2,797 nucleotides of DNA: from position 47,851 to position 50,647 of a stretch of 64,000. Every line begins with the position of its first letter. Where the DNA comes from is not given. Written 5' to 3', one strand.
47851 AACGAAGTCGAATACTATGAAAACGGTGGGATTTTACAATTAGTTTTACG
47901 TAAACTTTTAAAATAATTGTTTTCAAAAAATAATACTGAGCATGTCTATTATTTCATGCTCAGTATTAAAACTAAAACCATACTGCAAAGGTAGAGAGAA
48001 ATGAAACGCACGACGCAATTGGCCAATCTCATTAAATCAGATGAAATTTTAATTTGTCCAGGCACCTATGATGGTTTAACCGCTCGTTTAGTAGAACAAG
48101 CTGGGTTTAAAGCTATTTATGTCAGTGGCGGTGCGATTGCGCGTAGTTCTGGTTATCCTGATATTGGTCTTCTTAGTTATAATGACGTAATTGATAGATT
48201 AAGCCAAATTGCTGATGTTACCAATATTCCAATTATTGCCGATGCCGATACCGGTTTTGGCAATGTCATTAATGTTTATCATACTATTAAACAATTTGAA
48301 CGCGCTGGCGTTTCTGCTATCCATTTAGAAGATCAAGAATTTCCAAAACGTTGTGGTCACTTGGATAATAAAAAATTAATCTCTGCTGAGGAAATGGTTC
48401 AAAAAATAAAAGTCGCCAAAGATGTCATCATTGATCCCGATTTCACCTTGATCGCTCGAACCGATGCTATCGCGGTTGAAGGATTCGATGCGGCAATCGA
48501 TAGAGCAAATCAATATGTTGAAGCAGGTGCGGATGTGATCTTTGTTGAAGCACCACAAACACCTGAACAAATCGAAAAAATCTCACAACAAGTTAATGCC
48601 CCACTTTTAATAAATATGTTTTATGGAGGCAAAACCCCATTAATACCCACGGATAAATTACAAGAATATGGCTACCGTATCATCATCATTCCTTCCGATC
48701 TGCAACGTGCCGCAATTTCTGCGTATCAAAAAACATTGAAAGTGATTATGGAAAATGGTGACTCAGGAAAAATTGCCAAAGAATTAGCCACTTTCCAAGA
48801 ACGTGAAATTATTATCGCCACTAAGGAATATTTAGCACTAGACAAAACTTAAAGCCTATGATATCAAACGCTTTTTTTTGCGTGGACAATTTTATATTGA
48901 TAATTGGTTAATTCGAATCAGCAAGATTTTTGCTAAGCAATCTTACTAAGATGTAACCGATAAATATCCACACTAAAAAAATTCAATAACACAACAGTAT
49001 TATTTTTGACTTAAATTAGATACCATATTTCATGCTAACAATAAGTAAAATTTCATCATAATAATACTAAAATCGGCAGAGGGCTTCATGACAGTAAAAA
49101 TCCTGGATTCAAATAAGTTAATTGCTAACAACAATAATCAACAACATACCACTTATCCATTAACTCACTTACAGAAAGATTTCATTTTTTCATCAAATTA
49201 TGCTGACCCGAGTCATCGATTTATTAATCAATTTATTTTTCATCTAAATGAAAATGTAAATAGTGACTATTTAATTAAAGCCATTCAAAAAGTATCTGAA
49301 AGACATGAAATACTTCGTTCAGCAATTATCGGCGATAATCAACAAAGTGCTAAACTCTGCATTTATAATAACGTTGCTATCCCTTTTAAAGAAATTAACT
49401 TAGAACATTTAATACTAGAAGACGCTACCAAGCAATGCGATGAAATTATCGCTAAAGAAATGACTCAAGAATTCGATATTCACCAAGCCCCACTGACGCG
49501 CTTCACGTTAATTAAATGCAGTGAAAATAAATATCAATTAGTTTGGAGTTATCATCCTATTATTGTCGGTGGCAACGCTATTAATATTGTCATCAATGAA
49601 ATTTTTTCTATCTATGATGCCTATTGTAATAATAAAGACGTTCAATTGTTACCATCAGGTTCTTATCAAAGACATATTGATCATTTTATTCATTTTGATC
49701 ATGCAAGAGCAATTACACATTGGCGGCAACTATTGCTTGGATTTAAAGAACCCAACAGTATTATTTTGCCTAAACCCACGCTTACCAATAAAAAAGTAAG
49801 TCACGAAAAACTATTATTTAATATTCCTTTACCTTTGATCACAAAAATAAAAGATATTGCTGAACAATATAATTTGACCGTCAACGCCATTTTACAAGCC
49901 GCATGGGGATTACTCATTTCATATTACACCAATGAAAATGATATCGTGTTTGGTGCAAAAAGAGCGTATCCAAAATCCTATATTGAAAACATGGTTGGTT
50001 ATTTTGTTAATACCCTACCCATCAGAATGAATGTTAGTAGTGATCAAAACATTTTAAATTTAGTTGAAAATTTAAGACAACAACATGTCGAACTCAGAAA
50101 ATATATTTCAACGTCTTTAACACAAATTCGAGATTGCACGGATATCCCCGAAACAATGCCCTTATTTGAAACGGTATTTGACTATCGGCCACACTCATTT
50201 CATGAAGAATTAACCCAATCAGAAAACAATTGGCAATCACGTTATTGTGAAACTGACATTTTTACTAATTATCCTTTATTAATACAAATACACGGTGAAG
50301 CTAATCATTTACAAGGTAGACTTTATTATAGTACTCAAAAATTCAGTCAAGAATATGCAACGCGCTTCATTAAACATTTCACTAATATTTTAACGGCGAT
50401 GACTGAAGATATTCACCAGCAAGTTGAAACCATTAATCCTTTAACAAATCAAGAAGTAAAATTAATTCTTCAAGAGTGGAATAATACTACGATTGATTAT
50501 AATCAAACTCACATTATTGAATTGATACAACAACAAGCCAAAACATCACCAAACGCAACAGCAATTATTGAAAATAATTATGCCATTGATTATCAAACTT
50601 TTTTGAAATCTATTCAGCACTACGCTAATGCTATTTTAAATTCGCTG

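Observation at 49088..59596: Single-ORF trimodular NRPS ending in a reductase: predicted (acyl-)tripeptide aldehyde or alcohol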

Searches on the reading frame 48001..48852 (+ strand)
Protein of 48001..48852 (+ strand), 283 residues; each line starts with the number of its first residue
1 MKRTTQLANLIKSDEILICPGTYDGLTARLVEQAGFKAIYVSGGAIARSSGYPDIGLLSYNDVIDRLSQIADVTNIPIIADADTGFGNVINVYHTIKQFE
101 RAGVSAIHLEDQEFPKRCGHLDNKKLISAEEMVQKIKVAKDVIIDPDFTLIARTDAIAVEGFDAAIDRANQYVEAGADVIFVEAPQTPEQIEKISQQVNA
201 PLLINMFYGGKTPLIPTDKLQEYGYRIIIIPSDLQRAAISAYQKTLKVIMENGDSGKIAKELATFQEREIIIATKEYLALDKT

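Call 6: search_protein_families(library=pfam, proteins=[window:48001-48852:+])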
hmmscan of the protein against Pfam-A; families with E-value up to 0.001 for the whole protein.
window:48001-48852:+ (283 aa): 3 families
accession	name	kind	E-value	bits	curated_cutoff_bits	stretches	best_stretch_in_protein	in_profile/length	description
PF13714.12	PEP_mutase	-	4.7e-57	193.8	31.5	1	8-249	2-239/240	Phosphoenolpyruvate phosphomutase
PF00463.27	ICL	-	9e-16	57.9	26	1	76-177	150-254/526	Isocitrate lyase family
PF09370.16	PEP_hydrolase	-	5.5e-06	26.2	33.8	1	5-187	4-180/267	Phosphoenolpyruvate hydrolase-like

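Call 8: search_protein_families(library=ncbifam, proteins=[window:48001-48852:+])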
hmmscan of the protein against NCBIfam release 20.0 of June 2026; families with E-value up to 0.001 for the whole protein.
window:48001-48852:+ (283 aa): 8 families
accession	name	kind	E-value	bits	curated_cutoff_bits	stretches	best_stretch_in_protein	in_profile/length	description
TIGR02317.1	prpB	equivalog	6.4e-94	314.3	354.4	1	5-277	3-275/285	methylisocitrate lyase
NF008455.0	PRK11320.1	equivalog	3.1e-76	256.4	353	1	8-268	12-273/295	methylisocitrate lyase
TIGR02319.1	CPEP_Pphonmut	equivalog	1.3e-65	221.5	420.05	1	6-260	7-262/294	carboxyvinyl-carboxyphosphonate phosphorylmutase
TIGR02320.1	PEP_mutase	equivalog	8.6e-49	166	319.55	1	7-267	1-275/284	phosphoenolpyruvate mutase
TIGR02321.1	Pphn_pyruv_hyd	equivalog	1.5e-37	129.3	374.4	1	5-267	5-271/290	phosphonopyruvate hydrolase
NF011645.0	PRK15063.1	equivalog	2.3e-23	82.7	562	1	4-171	53-246/430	isocitrate lyase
TIGR01346.1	isocit_lyase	equivalog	7.3e-21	74.2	275.9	1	76-178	151-256/527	isocitrate lyase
NF005074.0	PRK06498.1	equivalog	2e-11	43.2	446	1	74-157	177-264/531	isocitrate lyase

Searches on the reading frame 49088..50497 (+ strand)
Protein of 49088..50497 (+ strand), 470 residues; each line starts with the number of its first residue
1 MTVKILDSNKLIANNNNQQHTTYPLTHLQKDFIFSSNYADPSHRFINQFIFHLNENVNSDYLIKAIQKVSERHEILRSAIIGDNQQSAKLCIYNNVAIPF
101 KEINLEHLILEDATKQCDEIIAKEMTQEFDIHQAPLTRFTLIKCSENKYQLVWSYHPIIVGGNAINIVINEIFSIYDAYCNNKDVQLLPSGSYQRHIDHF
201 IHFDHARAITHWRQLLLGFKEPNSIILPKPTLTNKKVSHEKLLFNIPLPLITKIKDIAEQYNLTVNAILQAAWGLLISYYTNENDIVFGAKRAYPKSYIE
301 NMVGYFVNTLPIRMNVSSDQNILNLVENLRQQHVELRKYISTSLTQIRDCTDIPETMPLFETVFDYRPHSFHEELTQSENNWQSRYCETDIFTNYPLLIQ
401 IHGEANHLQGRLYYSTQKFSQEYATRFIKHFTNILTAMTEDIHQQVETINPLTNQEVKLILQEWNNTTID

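Call 7: search_protein_families(library=pfam, proteins=[window:49088-50497:+], max_evalue=0.01)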
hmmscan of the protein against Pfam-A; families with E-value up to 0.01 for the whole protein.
window:49088-50497:+ (470 aa): 1 family
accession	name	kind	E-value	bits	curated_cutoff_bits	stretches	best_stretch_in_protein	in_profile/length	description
PF00668.25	Condensation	-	1.6e-72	245.1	30.6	1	20-460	2-455/456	Condensation domain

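Call 21: search_solved_structures(query=window:49088-50497:+, max_evalue=0.00001, show_alignments=2)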
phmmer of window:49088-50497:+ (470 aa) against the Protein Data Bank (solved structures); distinct sequences matched with E-value up to 0.00001: 43.
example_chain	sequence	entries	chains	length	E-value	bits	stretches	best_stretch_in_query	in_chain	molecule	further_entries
8hlk_A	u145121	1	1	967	3.1e-60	207.2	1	20-470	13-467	Microcystin synthetase B (Fragment)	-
9rde_A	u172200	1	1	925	8e-44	153.1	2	21-357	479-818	Bacitracin synthase 3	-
9lcq_A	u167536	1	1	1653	2.3e-40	141.7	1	20-465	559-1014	PvdL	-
9up2_A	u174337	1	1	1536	3.6e-40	141.1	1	20-465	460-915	PvdL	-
9lcp_A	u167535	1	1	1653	4.3e-40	140.8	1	20-465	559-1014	PvdL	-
9lco_A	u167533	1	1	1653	4.3e-40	140.8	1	20-465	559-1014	PvdL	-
8f7f_A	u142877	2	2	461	9.3e-36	126.5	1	19-450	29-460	Surfactin synthetase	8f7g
2vsq_A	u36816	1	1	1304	1.3e-35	126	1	18-462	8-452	SURFACTIN SYNTHETASE SUBUNIT 3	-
8f7h_A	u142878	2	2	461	2.1e-33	118.8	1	19-450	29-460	Surfactin synthetase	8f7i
9bfd_B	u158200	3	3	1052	1.5e-29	106.1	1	18-467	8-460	Tyrocidine synthase 2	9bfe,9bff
8jbr_A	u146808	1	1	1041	6.8e-27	97.3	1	17-469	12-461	McyA protein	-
6oyf_A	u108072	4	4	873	2.4e-21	79.1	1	62-468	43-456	Txo1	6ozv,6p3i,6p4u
6p1j_A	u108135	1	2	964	1.8e-19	72.8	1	60-468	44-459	Txo2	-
2jgp_A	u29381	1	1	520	6.3e-19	71.1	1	58-448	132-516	TYROCIDINE SYNTHETASE 3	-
5u89_A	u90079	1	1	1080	1e-16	63.8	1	23-460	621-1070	Amino acid adenylation domain protein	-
7c1k_A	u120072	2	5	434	5e-06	28.6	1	123-368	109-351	Non-ribosomal peptide synthetase modules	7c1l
7c1h_A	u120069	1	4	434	9.5e-06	27.6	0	123-368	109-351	Non-ribosomal peptide synthetase modules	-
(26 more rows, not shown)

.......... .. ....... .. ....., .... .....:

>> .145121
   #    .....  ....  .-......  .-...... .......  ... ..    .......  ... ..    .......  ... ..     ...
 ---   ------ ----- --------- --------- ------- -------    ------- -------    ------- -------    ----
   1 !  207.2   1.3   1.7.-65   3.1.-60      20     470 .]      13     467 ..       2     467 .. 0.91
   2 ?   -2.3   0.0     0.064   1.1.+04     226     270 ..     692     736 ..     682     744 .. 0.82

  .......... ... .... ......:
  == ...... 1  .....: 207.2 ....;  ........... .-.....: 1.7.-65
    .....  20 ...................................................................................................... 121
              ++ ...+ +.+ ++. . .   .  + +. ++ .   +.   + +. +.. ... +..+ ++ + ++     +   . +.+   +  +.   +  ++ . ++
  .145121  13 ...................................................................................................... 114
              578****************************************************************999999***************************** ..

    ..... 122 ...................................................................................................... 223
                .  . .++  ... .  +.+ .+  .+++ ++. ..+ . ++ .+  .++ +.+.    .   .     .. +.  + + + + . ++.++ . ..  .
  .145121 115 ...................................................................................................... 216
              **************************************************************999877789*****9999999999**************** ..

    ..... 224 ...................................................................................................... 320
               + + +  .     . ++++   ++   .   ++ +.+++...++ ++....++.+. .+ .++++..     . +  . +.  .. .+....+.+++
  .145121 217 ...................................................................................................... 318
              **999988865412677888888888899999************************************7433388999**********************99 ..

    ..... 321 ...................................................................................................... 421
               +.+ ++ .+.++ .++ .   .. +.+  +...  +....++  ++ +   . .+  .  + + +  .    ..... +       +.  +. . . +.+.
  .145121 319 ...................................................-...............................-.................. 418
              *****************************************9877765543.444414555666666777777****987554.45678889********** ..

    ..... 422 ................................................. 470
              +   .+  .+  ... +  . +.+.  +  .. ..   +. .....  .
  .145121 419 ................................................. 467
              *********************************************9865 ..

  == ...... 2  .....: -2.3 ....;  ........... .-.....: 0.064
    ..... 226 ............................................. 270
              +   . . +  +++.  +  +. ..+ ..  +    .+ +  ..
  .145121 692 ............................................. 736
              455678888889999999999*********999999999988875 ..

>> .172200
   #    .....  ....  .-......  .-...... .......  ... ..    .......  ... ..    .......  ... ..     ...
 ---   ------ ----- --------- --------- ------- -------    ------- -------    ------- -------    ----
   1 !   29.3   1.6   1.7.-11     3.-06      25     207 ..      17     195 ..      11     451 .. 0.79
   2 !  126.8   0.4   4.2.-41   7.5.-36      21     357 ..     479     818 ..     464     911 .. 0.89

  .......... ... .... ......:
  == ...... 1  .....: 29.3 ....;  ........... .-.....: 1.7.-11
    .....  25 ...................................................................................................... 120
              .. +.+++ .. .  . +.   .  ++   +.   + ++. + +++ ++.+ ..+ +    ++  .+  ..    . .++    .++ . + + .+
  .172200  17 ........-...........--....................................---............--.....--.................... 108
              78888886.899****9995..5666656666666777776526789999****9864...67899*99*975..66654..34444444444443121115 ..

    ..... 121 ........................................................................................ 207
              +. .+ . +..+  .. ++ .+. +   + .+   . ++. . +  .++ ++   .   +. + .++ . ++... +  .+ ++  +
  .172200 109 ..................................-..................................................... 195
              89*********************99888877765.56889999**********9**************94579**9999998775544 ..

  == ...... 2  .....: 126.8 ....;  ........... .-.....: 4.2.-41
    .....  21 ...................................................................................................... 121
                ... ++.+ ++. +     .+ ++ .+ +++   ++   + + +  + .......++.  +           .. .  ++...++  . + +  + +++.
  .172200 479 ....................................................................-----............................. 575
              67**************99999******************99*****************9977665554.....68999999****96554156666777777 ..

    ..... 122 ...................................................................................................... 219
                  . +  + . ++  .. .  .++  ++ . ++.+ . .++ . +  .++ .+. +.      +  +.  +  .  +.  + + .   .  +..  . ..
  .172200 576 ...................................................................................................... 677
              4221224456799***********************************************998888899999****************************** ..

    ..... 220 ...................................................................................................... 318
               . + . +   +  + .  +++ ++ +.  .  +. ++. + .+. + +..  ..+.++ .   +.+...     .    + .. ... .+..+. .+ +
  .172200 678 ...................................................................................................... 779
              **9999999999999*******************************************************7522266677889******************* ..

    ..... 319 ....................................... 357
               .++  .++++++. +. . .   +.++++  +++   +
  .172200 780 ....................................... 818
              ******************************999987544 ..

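Call 36: find_homologous_proteins(query=window:49088-50497:+, max_evalue=1e-20)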
Query window:49088-50497:+ (470 aa): 3 proteins with E <= 1e-20 among 3179 candidates.
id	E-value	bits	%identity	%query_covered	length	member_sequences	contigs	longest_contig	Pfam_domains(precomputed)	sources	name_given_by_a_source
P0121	4.4e-50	189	27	94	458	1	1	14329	PF00668.26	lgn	-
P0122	1.1e-47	181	26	94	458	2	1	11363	PF00668.26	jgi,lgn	jgi:hypothetical protein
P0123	9.7e-47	178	25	94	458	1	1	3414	PF00668.26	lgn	-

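Call 39: find_related_loci(query=A1, collection=metagenome_contigs, flank=10000)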
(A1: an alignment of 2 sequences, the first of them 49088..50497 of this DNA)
Query A1 (470 aa) in metagenome_contigs; peptide patterns used: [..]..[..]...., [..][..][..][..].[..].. (x = any residue, [..] = any of these).
600 stretches matched a pattern (row limit reached: there are more); 4 encode a relative of the query (tblastn E <= 1e-3); 4 distinct loci.
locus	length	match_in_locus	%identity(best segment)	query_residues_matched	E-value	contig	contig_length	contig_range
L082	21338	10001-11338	28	23-467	1e-59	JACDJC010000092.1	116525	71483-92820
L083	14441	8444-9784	26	23-465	3e-56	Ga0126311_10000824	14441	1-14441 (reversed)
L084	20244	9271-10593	27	23-465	2e-53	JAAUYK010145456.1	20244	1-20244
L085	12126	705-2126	23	1-469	1e-39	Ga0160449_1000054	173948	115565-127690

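Call 64: search_protein_representatives(protein=window:49088-50497:+)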
Query: 470 residues. Proteins with E-value up to 0.001 (for the whole library): 69957; up to 1e-10: 45073; up to 1e-30: 14606. The best 150 are listed.
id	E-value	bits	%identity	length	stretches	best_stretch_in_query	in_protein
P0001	0.0e+00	1162.8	52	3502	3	1-470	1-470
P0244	1.2e-235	798.7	23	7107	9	20-467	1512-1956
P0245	6.3e-235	796.3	24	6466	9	6-440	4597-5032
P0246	1.4e-226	768.7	24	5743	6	21-468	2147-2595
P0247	1.0e-218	742.8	24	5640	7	21-469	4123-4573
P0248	1.1e-208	709.8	26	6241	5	6-469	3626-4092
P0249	6.5e-203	690.7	25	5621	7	10-467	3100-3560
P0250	2.0e-193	659.4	23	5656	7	21-467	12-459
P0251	2.3e-189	646.1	25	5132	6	19-468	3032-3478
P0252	8.7e-189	644.2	25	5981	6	22-456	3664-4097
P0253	2.8e-186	635.9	23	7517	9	17-467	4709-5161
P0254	7.4e-184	627.9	25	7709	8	21-467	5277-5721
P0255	5.3e-180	615.2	23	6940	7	22-468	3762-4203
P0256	9.0e-179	611.2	25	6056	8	20-469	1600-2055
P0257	4.5e-178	608.9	25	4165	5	13-467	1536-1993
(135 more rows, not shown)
